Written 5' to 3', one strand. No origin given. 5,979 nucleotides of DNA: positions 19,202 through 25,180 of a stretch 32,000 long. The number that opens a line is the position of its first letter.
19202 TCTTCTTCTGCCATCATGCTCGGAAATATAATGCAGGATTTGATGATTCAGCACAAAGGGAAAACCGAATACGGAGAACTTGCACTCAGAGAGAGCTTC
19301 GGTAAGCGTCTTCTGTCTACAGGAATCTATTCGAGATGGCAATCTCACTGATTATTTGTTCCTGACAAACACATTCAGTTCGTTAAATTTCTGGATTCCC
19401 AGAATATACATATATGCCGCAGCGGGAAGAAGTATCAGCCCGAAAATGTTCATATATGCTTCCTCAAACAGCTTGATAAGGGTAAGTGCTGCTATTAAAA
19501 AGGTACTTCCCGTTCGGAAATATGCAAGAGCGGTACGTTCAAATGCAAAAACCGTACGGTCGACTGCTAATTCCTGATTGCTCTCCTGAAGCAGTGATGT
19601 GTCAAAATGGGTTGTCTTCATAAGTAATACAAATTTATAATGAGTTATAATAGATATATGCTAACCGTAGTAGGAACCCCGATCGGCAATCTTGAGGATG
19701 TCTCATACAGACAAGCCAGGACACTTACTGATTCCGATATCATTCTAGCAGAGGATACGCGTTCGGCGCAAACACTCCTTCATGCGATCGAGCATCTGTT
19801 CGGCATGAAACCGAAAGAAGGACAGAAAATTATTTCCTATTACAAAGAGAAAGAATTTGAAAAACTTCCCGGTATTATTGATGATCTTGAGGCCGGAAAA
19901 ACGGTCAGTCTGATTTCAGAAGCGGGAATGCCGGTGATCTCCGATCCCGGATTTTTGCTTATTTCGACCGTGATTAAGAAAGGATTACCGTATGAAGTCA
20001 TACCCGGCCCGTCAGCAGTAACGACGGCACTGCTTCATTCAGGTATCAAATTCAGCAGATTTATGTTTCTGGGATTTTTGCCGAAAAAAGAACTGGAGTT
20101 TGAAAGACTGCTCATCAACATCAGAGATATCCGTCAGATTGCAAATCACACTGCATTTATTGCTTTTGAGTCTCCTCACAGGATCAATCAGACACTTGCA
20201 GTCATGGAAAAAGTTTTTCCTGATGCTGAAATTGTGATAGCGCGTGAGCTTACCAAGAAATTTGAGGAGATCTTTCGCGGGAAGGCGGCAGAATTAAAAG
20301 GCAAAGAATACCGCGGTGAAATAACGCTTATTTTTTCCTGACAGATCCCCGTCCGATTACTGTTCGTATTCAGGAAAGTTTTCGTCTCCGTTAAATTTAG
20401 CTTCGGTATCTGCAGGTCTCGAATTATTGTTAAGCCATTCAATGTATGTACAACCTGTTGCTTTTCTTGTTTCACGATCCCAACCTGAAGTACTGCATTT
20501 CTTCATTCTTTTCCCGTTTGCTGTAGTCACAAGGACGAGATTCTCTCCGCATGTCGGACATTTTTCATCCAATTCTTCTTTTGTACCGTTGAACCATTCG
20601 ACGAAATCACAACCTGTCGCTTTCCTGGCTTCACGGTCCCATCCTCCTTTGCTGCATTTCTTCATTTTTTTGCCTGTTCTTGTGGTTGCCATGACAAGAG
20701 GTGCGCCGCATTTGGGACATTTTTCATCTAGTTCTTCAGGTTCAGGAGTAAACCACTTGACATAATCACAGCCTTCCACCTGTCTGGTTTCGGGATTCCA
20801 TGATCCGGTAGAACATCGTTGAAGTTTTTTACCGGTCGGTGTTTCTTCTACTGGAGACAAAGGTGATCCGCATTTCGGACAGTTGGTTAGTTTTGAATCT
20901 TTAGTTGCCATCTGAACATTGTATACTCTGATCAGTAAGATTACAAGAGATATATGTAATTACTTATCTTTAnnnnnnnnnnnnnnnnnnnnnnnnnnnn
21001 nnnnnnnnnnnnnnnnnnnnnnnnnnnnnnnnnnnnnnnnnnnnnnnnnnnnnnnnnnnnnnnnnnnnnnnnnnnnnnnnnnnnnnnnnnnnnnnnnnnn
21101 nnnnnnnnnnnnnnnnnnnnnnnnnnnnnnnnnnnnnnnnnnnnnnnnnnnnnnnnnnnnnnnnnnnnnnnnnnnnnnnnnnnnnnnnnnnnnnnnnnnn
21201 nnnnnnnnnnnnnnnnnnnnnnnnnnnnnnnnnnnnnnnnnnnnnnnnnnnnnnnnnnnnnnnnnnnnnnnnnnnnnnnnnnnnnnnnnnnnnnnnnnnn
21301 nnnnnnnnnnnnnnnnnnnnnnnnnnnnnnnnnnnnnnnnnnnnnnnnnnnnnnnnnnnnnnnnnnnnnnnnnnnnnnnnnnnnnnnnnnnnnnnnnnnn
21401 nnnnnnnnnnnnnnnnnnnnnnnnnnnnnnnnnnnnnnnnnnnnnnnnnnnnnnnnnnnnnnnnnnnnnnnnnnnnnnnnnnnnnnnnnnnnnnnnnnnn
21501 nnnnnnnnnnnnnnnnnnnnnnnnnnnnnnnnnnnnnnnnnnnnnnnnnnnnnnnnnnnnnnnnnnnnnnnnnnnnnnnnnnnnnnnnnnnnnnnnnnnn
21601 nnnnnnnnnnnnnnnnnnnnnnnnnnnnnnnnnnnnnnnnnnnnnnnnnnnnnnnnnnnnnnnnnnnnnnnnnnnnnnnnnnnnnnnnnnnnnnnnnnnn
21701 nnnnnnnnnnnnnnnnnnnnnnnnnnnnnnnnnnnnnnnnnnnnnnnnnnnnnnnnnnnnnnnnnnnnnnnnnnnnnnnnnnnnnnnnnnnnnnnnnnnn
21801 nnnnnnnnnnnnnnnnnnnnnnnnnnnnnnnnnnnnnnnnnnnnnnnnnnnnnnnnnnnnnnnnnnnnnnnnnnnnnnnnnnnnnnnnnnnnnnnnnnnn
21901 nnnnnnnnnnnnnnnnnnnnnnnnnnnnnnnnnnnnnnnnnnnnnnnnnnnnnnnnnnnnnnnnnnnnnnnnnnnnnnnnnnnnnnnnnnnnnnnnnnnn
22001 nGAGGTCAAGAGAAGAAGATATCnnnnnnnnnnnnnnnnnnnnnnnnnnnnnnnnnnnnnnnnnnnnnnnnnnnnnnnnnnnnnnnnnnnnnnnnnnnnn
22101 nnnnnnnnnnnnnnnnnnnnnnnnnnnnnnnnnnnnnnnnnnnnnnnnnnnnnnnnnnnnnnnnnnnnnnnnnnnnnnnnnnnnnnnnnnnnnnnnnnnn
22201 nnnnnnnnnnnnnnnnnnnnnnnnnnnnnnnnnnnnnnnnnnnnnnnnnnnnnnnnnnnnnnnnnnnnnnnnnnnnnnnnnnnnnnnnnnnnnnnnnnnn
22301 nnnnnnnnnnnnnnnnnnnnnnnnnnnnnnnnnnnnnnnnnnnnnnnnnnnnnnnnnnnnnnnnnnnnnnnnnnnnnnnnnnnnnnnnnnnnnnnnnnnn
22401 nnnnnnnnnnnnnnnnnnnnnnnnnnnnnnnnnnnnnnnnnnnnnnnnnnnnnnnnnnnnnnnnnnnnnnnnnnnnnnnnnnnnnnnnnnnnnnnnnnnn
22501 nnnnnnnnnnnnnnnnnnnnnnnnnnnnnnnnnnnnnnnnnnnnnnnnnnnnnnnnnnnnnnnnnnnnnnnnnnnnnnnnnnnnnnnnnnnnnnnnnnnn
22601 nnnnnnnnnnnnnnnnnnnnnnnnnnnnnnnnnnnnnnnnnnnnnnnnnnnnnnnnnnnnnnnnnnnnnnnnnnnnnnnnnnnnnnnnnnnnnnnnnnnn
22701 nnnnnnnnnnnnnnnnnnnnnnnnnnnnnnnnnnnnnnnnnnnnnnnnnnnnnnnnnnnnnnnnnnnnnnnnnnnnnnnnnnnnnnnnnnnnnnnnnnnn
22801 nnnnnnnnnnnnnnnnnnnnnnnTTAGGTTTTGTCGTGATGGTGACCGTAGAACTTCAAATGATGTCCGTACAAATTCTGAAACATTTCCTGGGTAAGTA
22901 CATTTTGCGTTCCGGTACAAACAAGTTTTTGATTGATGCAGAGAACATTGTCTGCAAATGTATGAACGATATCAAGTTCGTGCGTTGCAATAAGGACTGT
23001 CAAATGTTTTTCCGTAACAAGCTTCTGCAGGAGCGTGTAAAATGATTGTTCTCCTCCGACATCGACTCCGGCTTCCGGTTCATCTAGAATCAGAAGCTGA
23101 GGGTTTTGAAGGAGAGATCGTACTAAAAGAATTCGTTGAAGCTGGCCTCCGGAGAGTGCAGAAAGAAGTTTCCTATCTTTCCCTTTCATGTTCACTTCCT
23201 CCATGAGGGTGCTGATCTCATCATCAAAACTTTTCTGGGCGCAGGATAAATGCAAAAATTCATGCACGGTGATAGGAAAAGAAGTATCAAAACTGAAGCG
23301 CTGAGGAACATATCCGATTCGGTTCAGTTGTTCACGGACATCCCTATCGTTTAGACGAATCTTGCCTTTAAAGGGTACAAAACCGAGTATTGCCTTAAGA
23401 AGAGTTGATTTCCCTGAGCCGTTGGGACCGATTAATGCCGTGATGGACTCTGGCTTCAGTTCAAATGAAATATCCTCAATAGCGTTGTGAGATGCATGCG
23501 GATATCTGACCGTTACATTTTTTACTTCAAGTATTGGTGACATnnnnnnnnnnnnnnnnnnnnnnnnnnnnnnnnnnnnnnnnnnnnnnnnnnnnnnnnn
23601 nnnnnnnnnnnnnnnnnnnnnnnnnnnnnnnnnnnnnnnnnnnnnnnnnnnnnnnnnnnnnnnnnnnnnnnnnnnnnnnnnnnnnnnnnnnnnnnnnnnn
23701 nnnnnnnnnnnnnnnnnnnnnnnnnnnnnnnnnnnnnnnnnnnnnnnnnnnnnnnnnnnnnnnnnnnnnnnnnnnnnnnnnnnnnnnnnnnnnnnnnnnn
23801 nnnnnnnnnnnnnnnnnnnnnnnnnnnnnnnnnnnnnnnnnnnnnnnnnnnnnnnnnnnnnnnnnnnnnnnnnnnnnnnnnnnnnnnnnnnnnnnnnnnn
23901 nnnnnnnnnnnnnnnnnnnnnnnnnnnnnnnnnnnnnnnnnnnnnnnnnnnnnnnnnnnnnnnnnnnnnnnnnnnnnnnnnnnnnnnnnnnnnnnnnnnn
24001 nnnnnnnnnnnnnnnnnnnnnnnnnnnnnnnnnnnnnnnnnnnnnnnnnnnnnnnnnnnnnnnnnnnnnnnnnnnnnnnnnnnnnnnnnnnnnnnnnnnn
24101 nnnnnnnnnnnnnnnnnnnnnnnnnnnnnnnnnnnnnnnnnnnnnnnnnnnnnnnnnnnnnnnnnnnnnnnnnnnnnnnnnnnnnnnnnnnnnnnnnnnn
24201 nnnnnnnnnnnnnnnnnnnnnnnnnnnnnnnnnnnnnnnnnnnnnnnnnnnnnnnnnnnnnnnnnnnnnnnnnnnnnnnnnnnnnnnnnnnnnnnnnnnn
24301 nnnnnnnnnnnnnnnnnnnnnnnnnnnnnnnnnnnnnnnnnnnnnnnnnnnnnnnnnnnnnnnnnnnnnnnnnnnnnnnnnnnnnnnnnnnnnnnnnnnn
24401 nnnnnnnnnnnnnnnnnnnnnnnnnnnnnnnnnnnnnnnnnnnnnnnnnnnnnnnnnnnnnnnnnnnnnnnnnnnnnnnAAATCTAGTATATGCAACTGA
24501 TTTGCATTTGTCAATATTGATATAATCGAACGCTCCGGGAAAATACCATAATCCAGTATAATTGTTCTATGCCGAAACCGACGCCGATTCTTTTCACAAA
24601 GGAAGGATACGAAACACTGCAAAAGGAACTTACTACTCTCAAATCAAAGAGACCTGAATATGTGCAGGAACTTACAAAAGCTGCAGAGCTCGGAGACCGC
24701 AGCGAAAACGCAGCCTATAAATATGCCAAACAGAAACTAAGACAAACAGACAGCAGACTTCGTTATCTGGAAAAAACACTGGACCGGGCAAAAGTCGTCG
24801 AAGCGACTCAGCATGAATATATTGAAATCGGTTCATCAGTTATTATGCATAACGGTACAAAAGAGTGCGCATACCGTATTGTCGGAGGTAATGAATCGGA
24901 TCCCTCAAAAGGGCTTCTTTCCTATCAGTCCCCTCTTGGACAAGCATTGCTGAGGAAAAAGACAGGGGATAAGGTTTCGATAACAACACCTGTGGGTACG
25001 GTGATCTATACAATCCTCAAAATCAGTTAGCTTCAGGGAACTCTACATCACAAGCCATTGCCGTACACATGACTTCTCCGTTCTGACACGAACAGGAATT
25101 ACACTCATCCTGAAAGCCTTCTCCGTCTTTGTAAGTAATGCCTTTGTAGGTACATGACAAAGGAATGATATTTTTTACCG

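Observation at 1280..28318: A TATAAT-like hexamer at a fixed short distance from the ATG of 15 genes suggests a largely leaderless transcriptome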

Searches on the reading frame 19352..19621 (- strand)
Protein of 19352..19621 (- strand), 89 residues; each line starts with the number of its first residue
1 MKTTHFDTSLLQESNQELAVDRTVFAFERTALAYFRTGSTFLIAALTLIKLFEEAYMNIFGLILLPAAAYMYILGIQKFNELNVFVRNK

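Call 31: search_protein_families(library=pfam, proteins=[window:19352-19621:-])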
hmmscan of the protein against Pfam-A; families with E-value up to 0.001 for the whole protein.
window:19352-19621:- (89 aa): 1 family
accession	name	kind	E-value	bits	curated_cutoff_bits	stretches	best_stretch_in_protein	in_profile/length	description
PF02656.20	DUF202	-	8.9e-09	36.1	23.4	1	22-80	1-63/68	Domain of unknown function (DUF202)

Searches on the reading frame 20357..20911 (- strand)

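Call 31: search_protein_families(library=pfam, proteins=[window:20357-20911:-])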
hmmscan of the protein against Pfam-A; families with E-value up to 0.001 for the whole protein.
window:20357-20911:- (184 aa): 12 families
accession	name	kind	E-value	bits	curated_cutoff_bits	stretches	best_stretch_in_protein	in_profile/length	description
PF01396.24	Zn_ribbon_Top1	-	2.3e-07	30.9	32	0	115-134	1-20/39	Topoisomerase DNA binding C4 zinc finger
PF13453.11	Zn_ribbon_TFIIB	-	5.6e-06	26.1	22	0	10-34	1-23/41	Transcription factor zinc-finger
PF09723.15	Zn_ribbon_8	-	6.9e-06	26.4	34.4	0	5-17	23-36/41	Zinc ribbon domain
PF13248.11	Zn_ribbon_3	-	1.3e-05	24.9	27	0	59-72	13-26/26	zinc-ribbon domain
PF13240.11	Zn_Ribbon_1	-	4.2e-05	23.6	25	0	64-72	15-23/23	zinc-ribbon domain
PF06221.18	zf-C2HC5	-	9e-05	22.8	25.8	0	59-78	31-50/54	Putative zinc finger motif, C2HC5-type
PF21349.2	RUBY_RBDX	-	0.00029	20.7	26.5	0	58-71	12-25/30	Rubrerythrin, rubredoxin-like domain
PF06677.18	Auto_anti-p27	-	0.00037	20.9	24.1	0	61-75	14-28/40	Sjogren's syndrome/scleroderma autoantigen 1 (Autoantigen p27)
PF03119.21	DNA_ligase_ZBD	-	0.00053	20.2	25.8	0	64-74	1-11/27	NAD-dependent DNA ligase C4 zinc finger domain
PF13408.12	Zn_ribbon_recom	-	0.00068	20.4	25.3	0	7-37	4-33/58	Recombinase zinc beta ribbon domain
PF23455.1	DUF7129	-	0.00094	19.3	30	0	4-18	23-37/45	Domain of unknown function (DUF7129)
PF13005.12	zf-IS66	-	0.001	19.9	27.3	0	9-23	2-16/46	zinc-finger binding domain of transposase IS66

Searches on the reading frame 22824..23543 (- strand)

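Call 31: search_protein_families(library=pfam, proteins=[window:22824-23543:-])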
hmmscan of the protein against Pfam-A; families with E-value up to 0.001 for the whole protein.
window:22824-23543:- (239 aa): 9 families
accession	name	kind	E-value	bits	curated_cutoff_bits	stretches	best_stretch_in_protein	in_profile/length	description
PF00005.33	ABC_tran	-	5.7e-30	105.2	25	1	23-157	2-136/137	ABC transporter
PF13304.12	AAA_21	-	1.3e-13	52.1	27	2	34-54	1-21/304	AAA domain, putative AbiEii toxin, Type IV TA system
PF13175.12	AAA_15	-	7.6e-08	32.8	32.1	1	22-59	14-50/374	AAA ATPase domain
PF02463.25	SMC_N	-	2.1e-07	31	40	1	32-54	24-49/220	RecF/RecN/SMC N terminal domain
PF13401.12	AAA_22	-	1.5e-06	28.9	27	1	32-190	5-126/130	AAA domain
PF13476.12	AAA_23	-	1.8e-06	29.2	27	1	23-53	11-40/201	AAA domain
PF13555.12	AAA_29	-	2e-06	27.9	27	1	26-54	16-44/61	P-loop containing region of AAA domain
PF03193.22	RsgA_GTPase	-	0.00031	21.1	30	1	17-54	92-128/174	RsgA GTPase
PF05729.18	NACHT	-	0.00051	20.4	26.7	0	35-52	3-20/167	NACHT domain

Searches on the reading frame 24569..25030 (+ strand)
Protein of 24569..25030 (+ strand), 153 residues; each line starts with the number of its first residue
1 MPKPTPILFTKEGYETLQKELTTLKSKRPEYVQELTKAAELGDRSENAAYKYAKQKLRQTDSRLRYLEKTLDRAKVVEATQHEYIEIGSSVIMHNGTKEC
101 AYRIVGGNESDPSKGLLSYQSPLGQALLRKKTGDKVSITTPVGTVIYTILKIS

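Call 32: search_protein_families(library=pfam, proteins=[window:24569-25030:+])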
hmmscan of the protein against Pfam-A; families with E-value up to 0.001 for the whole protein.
window:24569-25030:+ (153 aa): 2 families
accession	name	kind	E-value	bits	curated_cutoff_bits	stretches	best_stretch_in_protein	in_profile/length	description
PF03449.20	GreA_GreB_N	-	4.6e-23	81.7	24.5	1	8-76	2-71/71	Transcription elongation factor, N-terminal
PF01272.25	GreA_GreB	-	1.3e-21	76.7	26.9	1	82-153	3-76/77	Transcription elongation factor, GreA/GreB, C-term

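Call 49: find_encoding_contigs(protein=window:24569-25030:+, flank=10000, max_places=4)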
Protein window:24569-25030:+ (153 aa): no gene with exactly this product is on record in the collection.
